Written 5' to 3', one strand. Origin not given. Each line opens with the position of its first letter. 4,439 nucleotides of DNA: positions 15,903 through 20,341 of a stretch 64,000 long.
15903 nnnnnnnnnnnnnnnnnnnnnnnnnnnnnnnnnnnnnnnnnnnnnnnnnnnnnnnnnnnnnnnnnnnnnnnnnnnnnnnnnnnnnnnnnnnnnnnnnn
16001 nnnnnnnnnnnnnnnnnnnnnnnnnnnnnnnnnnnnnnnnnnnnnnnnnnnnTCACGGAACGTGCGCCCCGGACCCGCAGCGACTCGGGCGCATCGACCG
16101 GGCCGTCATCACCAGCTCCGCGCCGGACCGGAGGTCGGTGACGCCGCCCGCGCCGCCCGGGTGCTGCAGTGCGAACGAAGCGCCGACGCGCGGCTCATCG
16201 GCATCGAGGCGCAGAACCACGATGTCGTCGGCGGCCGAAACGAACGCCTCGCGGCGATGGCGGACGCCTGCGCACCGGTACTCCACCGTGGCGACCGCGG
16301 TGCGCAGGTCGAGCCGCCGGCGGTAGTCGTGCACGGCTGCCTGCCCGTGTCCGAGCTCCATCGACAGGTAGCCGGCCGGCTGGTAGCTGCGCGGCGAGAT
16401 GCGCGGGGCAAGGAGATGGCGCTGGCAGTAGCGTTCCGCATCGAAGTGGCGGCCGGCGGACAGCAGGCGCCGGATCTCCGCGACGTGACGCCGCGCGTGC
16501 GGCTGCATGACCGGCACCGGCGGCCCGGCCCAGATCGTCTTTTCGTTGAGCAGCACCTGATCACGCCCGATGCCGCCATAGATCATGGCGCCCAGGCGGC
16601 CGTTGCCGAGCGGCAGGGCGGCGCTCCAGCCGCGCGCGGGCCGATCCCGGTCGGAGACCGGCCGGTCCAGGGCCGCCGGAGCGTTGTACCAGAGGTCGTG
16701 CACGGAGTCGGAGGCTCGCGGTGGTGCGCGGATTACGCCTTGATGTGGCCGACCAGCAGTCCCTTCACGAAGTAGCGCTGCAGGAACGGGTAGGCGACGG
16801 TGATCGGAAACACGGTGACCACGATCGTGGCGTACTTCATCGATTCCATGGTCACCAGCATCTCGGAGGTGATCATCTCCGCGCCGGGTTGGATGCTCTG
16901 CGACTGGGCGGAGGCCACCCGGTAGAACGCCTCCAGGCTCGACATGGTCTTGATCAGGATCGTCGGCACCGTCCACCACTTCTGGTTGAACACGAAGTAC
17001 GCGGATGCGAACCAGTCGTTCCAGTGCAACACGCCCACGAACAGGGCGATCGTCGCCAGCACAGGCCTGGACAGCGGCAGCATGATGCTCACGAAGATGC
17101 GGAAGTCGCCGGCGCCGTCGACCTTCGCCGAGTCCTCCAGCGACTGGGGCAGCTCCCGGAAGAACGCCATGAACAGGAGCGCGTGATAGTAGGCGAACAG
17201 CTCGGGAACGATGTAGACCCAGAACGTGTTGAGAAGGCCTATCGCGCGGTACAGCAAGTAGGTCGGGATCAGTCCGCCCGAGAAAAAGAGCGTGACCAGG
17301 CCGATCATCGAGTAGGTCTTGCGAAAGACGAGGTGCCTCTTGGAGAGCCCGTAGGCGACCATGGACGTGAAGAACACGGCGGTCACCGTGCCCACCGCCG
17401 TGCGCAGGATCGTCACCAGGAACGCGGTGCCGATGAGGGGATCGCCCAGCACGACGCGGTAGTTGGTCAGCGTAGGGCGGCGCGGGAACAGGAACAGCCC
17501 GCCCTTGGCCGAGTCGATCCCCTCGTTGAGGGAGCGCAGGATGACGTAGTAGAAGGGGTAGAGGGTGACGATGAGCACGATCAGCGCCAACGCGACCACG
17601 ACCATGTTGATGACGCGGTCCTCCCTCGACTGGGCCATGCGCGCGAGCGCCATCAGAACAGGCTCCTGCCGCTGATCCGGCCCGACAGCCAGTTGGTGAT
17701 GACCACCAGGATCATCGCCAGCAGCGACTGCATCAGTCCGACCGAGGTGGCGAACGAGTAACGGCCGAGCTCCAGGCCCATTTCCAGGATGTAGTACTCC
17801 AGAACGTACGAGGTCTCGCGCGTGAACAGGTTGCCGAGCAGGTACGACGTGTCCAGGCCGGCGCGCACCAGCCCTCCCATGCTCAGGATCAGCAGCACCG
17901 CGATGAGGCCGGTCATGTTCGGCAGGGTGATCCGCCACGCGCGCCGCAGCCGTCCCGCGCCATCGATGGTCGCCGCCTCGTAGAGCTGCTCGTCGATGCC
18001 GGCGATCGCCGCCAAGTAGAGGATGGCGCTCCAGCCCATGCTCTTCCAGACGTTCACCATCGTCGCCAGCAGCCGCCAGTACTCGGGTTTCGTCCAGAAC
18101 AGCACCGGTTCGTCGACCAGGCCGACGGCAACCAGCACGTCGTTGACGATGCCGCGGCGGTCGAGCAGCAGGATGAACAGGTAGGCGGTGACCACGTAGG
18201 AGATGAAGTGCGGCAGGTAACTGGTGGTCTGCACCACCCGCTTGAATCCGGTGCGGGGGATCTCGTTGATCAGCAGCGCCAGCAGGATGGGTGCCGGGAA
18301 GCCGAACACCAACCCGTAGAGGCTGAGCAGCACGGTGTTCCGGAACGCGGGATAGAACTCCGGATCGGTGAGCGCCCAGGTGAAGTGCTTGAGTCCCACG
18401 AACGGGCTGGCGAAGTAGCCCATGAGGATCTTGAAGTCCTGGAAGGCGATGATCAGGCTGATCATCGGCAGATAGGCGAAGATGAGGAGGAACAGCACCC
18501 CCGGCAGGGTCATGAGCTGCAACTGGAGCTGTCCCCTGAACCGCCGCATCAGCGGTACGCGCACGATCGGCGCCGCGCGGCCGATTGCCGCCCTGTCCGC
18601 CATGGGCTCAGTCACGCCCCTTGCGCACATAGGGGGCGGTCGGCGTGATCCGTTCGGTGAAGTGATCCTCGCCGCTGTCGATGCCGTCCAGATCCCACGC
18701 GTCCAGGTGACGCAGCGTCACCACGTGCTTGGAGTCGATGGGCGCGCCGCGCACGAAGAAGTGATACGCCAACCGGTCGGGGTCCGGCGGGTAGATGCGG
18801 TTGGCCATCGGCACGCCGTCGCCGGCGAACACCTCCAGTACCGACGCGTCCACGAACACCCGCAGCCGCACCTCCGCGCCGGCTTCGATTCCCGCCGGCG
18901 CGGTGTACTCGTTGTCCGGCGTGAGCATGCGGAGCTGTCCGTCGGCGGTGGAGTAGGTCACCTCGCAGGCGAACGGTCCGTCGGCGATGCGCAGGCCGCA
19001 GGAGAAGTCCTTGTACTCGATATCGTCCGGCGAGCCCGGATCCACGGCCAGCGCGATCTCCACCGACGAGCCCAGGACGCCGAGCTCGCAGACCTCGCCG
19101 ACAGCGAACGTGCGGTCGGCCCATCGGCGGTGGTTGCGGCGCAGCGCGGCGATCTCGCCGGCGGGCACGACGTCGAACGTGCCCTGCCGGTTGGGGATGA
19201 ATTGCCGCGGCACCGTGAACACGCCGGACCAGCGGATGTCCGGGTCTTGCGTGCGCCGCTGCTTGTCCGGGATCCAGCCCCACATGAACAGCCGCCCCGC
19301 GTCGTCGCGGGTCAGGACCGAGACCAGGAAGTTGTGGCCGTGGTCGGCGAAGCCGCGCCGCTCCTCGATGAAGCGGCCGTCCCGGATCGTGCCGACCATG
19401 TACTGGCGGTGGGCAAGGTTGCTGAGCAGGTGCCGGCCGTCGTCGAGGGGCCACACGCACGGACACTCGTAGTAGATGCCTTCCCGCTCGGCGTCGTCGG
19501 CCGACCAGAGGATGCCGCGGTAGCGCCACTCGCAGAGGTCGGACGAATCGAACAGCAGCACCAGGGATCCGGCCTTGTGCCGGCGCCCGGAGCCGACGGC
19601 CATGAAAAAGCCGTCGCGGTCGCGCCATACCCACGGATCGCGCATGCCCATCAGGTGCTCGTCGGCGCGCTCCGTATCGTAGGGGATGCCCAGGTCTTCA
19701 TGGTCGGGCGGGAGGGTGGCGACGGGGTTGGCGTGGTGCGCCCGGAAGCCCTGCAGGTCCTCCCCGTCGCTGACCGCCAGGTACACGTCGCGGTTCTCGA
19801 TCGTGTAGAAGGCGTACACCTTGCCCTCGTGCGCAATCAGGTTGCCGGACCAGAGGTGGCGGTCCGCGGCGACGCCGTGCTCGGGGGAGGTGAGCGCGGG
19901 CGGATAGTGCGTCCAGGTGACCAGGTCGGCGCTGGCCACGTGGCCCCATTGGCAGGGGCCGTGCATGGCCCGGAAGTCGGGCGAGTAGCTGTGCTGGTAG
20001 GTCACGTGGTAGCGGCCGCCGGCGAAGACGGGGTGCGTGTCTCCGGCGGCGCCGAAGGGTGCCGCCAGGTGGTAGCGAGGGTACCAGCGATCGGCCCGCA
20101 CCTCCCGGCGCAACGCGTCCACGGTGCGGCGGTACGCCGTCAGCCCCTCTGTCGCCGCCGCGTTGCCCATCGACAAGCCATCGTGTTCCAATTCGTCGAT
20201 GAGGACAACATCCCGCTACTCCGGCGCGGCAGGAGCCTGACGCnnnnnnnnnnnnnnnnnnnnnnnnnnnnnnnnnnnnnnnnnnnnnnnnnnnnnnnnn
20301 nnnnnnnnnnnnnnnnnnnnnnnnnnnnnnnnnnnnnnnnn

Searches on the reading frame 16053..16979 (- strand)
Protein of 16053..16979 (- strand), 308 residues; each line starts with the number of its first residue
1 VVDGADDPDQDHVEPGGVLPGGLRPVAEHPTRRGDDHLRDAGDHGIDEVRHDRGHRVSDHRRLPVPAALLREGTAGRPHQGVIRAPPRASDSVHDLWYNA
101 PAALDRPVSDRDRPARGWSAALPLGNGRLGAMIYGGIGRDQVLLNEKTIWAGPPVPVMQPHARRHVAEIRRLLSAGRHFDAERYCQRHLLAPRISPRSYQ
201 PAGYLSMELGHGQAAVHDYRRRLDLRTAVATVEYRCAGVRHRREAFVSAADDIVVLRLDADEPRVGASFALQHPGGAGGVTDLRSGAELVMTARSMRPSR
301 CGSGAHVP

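Call 10: search_protein_families(library=pfam, proteins=[window:16053-16979:-], max_evalue=0.001)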
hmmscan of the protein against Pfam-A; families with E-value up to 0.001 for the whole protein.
window:16053-16979:- (308 aa): 1 family
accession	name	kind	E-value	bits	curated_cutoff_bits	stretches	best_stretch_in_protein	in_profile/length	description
PF14498.12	Glyco_hyd_65N_2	-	5.8e-45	154.5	27.7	1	112-273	4-162/234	Glycosyl hydrolase family 65, N-terminal domain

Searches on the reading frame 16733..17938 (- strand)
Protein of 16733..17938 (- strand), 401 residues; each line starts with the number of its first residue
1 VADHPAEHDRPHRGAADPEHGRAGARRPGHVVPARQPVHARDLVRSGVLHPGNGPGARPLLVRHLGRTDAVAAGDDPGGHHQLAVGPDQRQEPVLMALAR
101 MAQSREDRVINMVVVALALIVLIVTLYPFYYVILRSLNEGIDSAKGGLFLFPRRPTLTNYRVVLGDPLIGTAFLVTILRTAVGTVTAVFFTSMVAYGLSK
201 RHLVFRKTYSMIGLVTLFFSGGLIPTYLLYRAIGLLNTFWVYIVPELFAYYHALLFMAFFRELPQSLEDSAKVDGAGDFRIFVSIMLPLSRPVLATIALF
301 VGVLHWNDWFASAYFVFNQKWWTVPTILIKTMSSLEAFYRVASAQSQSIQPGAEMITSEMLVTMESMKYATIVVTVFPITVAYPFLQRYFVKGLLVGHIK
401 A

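Call 10: search_protein_families(library=pfam, proteins=[window:16733-17938:-], max_evalue=0.001)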
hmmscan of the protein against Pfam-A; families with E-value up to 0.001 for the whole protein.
window:16733-17938:- (401 aa): 1 family
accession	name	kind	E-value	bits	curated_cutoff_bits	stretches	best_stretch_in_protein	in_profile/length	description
PF00528.27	BPD_transp_1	-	2.8e-06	27.6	26.4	1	218-394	43-182/184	Binding-protein-dependent transport system inner membrane component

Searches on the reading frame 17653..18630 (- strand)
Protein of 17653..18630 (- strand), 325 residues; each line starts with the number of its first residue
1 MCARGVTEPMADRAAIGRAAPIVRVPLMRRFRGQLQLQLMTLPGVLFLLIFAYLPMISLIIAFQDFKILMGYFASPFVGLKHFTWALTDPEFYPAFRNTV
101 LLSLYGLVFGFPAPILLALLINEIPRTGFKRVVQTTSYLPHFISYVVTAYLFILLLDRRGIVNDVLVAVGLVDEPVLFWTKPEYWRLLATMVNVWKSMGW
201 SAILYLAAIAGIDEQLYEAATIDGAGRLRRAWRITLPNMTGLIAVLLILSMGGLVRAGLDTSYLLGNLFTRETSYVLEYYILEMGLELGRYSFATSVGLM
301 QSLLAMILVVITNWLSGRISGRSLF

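Call 10: search_protein_families(library=pfam, proteins=[window:17653-18630:-], max_evalue=0.001)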
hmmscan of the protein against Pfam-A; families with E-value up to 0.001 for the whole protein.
window:17653-18630:- (325 aa): 1 family
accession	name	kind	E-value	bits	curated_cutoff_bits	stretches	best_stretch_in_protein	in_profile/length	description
PF00528.27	BPD_transp_1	-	4.7e-17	62.8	26.4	1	110-319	1-182/184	Binding-protein-dependent transport system inner membrane component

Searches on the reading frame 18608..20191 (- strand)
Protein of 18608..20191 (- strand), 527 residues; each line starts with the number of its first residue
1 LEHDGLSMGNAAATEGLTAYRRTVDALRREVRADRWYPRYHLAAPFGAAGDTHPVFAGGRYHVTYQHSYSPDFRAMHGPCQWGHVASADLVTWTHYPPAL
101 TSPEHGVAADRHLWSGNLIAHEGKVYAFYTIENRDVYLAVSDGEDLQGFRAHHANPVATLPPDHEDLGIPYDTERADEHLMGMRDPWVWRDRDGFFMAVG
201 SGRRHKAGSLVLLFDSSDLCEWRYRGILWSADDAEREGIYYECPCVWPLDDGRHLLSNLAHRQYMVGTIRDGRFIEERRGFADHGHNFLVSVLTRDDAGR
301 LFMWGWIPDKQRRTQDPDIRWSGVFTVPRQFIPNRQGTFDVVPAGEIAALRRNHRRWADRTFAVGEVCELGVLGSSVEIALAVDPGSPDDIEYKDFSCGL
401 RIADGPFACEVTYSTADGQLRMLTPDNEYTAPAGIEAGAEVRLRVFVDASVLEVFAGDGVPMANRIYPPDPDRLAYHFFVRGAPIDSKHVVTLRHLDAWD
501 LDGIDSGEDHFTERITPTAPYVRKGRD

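Call 10: search_protein_families(library=pfam, proteins=[window:18608-20191:-], max_evalue=0.001)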
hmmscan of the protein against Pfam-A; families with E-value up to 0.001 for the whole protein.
window:18608-20191:- (527 aa): 3 families
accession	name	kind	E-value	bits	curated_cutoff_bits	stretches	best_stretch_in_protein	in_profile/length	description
PF00251.26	Glyco_hydro_32N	-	1.9e-36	126.6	22.1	1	54-332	15-295/307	Glycosyl hydrolases family 32 N-terminal domain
PF08244.19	Glyco_hydro_32C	-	1e-09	39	21.9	1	349-499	4-157/158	Glycosyl hydrolases family 32 C terminal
PF04616.20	Glyco_hydro_43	-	1.1e-07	32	32.2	1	82-145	35-104/288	Glycosyl hydrolases family 43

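Call 27: search_solved_structures(query=window:18608-20191:-, max_evalue=0.001)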
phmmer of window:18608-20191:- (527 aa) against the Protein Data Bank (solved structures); distinct sequences matched with E-value up to 0.001: 28.
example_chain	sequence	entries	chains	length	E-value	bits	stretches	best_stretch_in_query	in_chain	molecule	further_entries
6num_A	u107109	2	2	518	1.1e-30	110.2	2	30-251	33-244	Beta-fructofuranosidase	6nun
7vco_A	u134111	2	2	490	1e-29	107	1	22-483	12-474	Sucrose-6-phosphate hydrolase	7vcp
1uyp_A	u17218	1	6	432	4.5e-29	104.9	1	37-469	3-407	BETA-FRUCTOSIDASE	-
1w2t_A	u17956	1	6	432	1.1e-28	103.5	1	37-469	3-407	BETA FRUCTOSIDASE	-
3pig_A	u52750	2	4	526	7.8e-27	97.5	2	31-251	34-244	Beta-fructofuranosidase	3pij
7bwb_A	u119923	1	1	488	5e-20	75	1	30-467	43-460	Beta-fructofuranosidase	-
7bwc_A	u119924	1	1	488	5.2e-19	71.6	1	31-467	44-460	Beta-fructofuranosidase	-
1st8_A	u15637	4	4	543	5.8e-18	68.2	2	39-249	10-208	fructan 1-exohydrolase IIa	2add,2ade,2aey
2aez_A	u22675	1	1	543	1.1e-17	67.3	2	39-249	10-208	fructan 1-exohydrolase IIa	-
2ac1_A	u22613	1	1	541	2.5e-12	49.6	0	40-249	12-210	invertase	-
2qqu_A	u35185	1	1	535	2.6e-12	49.5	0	40-249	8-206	Beta-fructofuranosidase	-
2xqr_A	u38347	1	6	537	2.9e-12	49.4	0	40-249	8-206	BETA-FRUCTOFURANOSIDASE, INSOLUBLE ISOENZYME CWINV1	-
2qqw_A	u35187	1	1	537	4.1e-12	48.8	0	52-249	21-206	Beta-fructofuranosidase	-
2oxb_A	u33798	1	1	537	4.3e-12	48.8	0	40-249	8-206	Beta-fructofuranosidase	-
6nu7_A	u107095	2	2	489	7.5e-12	48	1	28-464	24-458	Sucrose-6-phosphate hydrolase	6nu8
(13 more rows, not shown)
